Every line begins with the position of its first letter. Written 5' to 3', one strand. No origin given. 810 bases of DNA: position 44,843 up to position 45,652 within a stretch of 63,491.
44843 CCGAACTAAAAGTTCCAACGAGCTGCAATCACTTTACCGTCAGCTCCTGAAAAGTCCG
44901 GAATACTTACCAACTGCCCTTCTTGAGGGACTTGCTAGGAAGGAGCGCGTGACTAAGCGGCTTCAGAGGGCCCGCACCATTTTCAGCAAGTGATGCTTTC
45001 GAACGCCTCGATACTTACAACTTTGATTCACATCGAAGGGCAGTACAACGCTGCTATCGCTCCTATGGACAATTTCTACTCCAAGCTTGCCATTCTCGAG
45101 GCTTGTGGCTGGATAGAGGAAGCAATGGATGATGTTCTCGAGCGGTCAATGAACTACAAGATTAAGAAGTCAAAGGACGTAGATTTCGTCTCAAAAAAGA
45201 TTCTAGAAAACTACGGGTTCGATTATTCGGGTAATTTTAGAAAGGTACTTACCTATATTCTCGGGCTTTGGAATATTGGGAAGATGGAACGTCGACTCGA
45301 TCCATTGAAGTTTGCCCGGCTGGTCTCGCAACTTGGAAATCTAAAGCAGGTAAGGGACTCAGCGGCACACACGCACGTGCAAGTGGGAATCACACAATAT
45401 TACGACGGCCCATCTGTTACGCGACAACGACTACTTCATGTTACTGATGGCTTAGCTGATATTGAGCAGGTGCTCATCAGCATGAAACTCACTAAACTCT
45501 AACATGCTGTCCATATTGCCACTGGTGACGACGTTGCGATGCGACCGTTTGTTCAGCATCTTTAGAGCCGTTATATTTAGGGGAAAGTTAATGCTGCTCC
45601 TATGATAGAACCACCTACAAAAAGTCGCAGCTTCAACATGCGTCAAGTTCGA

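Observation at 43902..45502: Split DUF262 + HEPN-motif two-gene module (candidate uncharacterised defence system)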

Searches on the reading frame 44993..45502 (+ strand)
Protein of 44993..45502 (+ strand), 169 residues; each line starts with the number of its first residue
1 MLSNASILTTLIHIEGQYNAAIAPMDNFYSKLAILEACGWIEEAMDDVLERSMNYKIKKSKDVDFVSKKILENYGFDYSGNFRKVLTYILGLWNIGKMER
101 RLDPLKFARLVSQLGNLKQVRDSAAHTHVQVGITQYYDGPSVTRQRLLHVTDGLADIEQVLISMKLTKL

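Call 3: search_protein_families(library=pfam, proteins=[window:44993-45502:+], max_evalue=0.1)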
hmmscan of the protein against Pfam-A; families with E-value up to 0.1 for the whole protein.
window:44993-45502:+ (169 aa): 1 family
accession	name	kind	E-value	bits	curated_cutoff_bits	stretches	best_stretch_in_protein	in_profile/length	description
PF18735.6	HEPN_RiboL-PSP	-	0.014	15.7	28.4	1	26-126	27-158/191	RiboL-PSP-HEPN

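Call 4: search_protein_families(library=padloc, proteins=[window:44993-45502:+], max_evalue=0.1)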
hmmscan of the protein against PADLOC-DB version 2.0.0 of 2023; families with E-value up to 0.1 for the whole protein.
window:44993-45502:+ (169 aa): 3 families
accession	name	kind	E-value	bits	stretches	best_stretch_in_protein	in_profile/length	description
PDLC04028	PD-T4-2_B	-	3.3e-46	155.4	1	1-164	1-166/168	-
PDLC04030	PD-T4-2_B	-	1.1e-27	95.2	1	1-150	1-151/294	-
PDLC04029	PD-T4-2_B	-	1.5e-27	94.5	1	1-165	1-172/174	-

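Call 5: search_protein_families(library=ncbifam, proteins=[window:44993-45502:+], max_evalue=0.1)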
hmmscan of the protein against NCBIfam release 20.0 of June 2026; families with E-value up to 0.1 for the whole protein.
window:44993-45502:+ (169 aa): 0 families

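Call 16: find_homologous_proteins(query=window:44993-45502:+)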
Query window:44993-45502:+ (169 aa): 4 proteins with E <= 0.001 among 69 candidates.
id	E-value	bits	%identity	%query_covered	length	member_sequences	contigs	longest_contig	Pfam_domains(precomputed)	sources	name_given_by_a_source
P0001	7.5e-106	369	100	100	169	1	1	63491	-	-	-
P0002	7.3e-66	239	64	100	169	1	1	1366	-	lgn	-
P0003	7.5e-28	115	41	93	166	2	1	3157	-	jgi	jgi:hypothetical protein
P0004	3.1e-20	90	37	96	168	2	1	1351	-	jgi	jgi:hypothetical protein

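Call 32: find_homologous_proteins(query=A2, max_evalue=0.00001)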
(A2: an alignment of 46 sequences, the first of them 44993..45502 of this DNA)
Query A2 (46 sequences) (169 aa, profile of the alignment): 555 proteins with E <= 0.00001 among 1568 candidates; the best 120 are listed.
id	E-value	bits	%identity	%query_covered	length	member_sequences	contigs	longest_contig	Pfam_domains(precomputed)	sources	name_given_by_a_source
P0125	3.0e-67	244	44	95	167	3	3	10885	-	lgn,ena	-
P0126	3.8e-67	243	40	95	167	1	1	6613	-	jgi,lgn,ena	-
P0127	6.7e-67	242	44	82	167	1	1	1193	-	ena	-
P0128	8.5e-67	242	39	98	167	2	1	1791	-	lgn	-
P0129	1.0e-66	242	45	84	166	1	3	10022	-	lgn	-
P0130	1.0e-66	242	40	98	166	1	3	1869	PF18735.7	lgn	-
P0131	1.0e-66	242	43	98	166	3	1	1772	-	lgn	-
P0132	1.1e-66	242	44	95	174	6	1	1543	-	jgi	jgi:hypothetical protein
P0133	1.3e-66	242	43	98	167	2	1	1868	-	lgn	-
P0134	1.5e-66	241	46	82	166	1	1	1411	-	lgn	-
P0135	1.8e-66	241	40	95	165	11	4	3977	-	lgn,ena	-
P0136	1.9e-66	241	44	98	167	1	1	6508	-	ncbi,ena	-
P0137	1.9e-66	241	40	98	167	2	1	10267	-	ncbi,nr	ncbi:MAG: hypothetical protein L0229_04345 [Blastocatellia bacterium]|nr:hypothetical protein [Blast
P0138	1.9e-66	241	42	98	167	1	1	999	-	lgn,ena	-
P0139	2.2e-66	241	38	98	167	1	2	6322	PF18735.7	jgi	-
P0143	3.7e-66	240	43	95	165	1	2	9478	PF18735.7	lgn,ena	-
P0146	4.6e-66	240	44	93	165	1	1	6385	PF18735.7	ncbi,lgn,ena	-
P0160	1.6e-65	238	43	98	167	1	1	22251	PF18735.7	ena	-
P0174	4.4e-65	237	42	98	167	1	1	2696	PF18735.7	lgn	-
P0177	4.6e-65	236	43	95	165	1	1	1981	PF18735.7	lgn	-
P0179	5.1e-65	236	42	95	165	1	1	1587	PF18735.7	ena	-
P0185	7.5e-65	236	44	95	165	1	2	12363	PF18735.7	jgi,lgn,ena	-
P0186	7.5e-65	236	41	95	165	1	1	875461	PF18735.7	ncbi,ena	-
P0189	7.9e-65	236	41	98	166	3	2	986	PF18735.7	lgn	-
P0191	1.1e-64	235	42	95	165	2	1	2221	PF18735.7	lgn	-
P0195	1.5e-64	235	41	98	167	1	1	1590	PF18735.7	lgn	-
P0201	1.7e-64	235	39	95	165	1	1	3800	PF18735.7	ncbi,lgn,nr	ncbi:MAG: hypothetical protein JW855_04585 [Gammaproteobacteria bacterium]|nr:hypothetical protein [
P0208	2.2e-64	234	43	95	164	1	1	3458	PF18735.7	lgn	-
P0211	2.4e-64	234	43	95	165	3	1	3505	PF18735.7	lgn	-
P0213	2.6e-64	234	43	95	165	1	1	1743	PF18735.7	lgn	-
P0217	2.6e-64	234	40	95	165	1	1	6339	PF18735.7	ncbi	-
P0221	2.8e-64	234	43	93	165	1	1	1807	PF18735.7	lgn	-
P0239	6.2e-64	233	43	95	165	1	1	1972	PF18735.7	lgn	-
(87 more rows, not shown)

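Call 38: search_solved_structures(query=A3, max_evalue=10)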
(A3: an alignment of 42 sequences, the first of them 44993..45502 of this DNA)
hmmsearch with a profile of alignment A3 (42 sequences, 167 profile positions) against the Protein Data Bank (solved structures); distinct sequences matched with E-value up to 10: 2.
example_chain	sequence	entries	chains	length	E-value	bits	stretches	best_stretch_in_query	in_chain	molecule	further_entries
9pzm_B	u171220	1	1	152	0.98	12.3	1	101-162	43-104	AUGMIN subunit 2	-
9nba_B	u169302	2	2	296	3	10.7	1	101-161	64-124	AUGMIN subunit 2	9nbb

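Call 47: predict_structure(alignment_id=A3)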
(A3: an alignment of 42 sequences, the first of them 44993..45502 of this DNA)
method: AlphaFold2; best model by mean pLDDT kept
length: 169 residues; sequences in the alignment: 42
mean_pLDDT: 87.9   pTM: 0.83
mean pLDDT of the five models: 87.9, 87.3, 86.2, 82.1, 81.4
residues with pLDDT >= 90: 105; 70-90: 48; 50-70: 16; < 50: 0
segments of 3 or more residues with pLDDT < 50: none
pLDDT, mean of each block of 10 residues (from residue 1): 73 89 80 91 93 94 92 88 95 96 97 93 68 66 91 95 93
secondary structure, 60 per line:
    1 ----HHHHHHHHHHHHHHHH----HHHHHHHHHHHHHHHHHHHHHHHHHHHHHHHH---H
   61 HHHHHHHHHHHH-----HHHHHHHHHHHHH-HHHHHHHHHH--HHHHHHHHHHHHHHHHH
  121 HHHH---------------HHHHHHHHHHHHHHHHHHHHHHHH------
elements in order: H5-20 H25-56 H60-72 H78-90 H92-101 H104-124 H140-163

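Call 52: fold_search(model_id=the predicted structure, library=pdb)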
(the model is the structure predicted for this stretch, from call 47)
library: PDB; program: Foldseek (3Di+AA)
matches with E <= 10: 279; with E <= 0.001: 0
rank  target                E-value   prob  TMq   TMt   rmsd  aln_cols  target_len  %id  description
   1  6cht_D                2.3e-01  0.13  0.18  0.14  14.6       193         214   16  HNF4alpha in complex with the corepressor EBP1 fragment (released 2019-02-27)
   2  7pi6_C                2.4e-01  0.14  0.18  0.16  16.7       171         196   13  Trypanosoma brucei ISG65 bound to human complement C3d (released 2022-07-27)
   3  7pi6_A                3.0e-01  0.12  0.18  0.15  18.6       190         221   13  Trypanosoma brucei ISG65 bound to human complement C3d (released 2022-07-27)
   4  6e6a_B                5.9e-01  0.14  0.20  0.21  14.9       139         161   14  Triclinic crystal form of IncA G144A point mutant (released 2019-07-10)
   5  8y7g_B                6.2e-01  0.14  0.21  0.10  11.4       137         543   20  Crystal structure of the Marinitoga sp. Csx1-Crn2 H495A mutant in complex with cyclic-tetraadenylate (cA4) (released 2024-07-17)
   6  5tqw_A                6.5e-01  0.09  0.21  0.08  27.0       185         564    9  CryoEM reconstruction of human IKK1, open conformation 1 (released 2016-11-09)
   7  6ivp_B                8.4e-01  0.18  0.25  0.19  18.3       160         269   10  Crystal structure of a membrane protein P262A (released 2019-11-06)
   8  7cfo_D                8.4e-01  0.07  0.17  0.16  14.4       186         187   14  Crystal structure of human RXRalpha ligand binding domain complexed with CBTF-EE. (released 2021-01-06)
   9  1lih                  9.8e-01  0.10  0.21  0.21  20.1       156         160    7  THREE-DIMENSIONAL STRUCTURES OF THE LIGAND-BINDING DOMAIN OF THE BACTERIAL ASPARTATE RECEPTOR WITH AND WITHOUT A LIGAND (released 1995-09-15)
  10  2lk4_MODEL_1_A        1.0e+00  0.15  0.22  0.27   9.4       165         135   12  Structural and mechanistic insights into the interaction between PAT Pyk2 and Paxillin LD motif (released 2012-10-10)
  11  1k05_A                1.0e+00  0.12  0.22  0.26  10.3       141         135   14  Crystal structure of the Focal Adhesion Targeting Domain of Focal Adhesion Kinase (released 2002-01-30)
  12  6qo1_A                1.0e+00  0.11  0.23  0.21  14.9       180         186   11  Crystal structure of Borrelia (Borreliella) burgdorferi outer surface protein BBA69 (released 2019-06-26)
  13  1sj7_A                1.0e+00  0.08  0.20  0.20  20.6       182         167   10  Crystal Structure of Talin Rod 482-655 (released 2004-08-24)
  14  1qgw_D                1.0e+00  0.08  0.19  0.18  16.4       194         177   10  CRYSTAL STRUCTURE OF PHYCOERYTHRIN 545 FROM THE MARINE CRYPTOPHYTE RHODOMONAS CS24 (released 1999-05-19)
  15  4b7w_B                1.1e+00  0.07  0.18  0.16  14.5       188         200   15  Ligand binding domain human hepatocyte nuclear factor 4alpha: Apo form (released 2013-09-11)
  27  1jog_A                1.7e+00  0.38  0.43  0.50   6.1       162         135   14  Structure of HI0074 from Heamophilus Influenzae reveals the fold of a substrate binding domain of a nucleotidyltransfe (released 2002-12-18)
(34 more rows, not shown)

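Call 53: search_protein_families(library=pfam, alignment_id=A3, max_evalue=0.01)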
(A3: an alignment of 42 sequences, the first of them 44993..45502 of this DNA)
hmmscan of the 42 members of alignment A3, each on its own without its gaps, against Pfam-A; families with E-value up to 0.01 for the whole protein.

A. member 1, window:44993-45502:+ (169 aa): 0 families

B. families by the number of members that match (of 42 scanned): 3 families
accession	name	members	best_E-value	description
PF18735.6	HEPN_RiboL-PSP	23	5.2e-09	RiboL-PSP-HEPN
PF11488.14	Lge1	2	0.0066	Transcriptional regulatory protein LGE1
PF16717.10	RAC_head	1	0.0074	Ribosome-associated complex head domain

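Call 69: search_protein_families(library=phrogs, proteins=[window:44993-45502:+], max_evalue=0.01)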
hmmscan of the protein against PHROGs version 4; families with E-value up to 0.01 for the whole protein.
window:44993-45502:+ (169 aa): 0 families

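Call 70: search_dna_similar(query=window:44993-45502:+, collection=phages, mode=protein, max_rows=8, max_evalue=0.001)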
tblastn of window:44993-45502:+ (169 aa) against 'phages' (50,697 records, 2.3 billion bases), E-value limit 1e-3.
No match.

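Call 71: search_dna_similar(query=window:44993-45502:+, collection=plasmids, mode=protein, max_rows=8, max_evalue=0.001)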
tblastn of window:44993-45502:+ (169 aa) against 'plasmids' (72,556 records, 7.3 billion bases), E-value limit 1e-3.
No match.

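Call 72: search_protein_representatives(alignment_id=A3)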
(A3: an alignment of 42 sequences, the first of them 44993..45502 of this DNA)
Query: 42 sequences, 167 profile positions. Proteins with E-value up to 0.001 (for the whole library): 671; up to 1e-10: 594; up to 1e-30: 263. The best 150 are listed.
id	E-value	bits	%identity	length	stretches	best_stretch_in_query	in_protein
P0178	5.3e-68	244.2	-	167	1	1-165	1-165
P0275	2.0e-67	242.4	-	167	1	1-166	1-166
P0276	4.7e-67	241.1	-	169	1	1-166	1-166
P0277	5.1e-62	224.8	-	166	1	1-165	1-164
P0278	6.4e-62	224.4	-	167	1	1-164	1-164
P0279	1.2e-60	220.3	-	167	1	1-165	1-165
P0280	1.2e-60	220.3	-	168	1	1-165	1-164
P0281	1.9e-60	219.7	-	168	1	2-165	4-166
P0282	4.5e-60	218.4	-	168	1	1-165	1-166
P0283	1.3e-59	216.9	-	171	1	1-165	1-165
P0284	3.1e-59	215.7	-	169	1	1-166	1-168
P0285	7.2e-59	214.5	-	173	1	1-166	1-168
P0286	7.5e-59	214.5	-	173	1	1-166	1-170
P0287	8.1e-58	211.1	-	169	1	1-166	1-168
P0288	1.0e-56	207.5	-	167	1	2-165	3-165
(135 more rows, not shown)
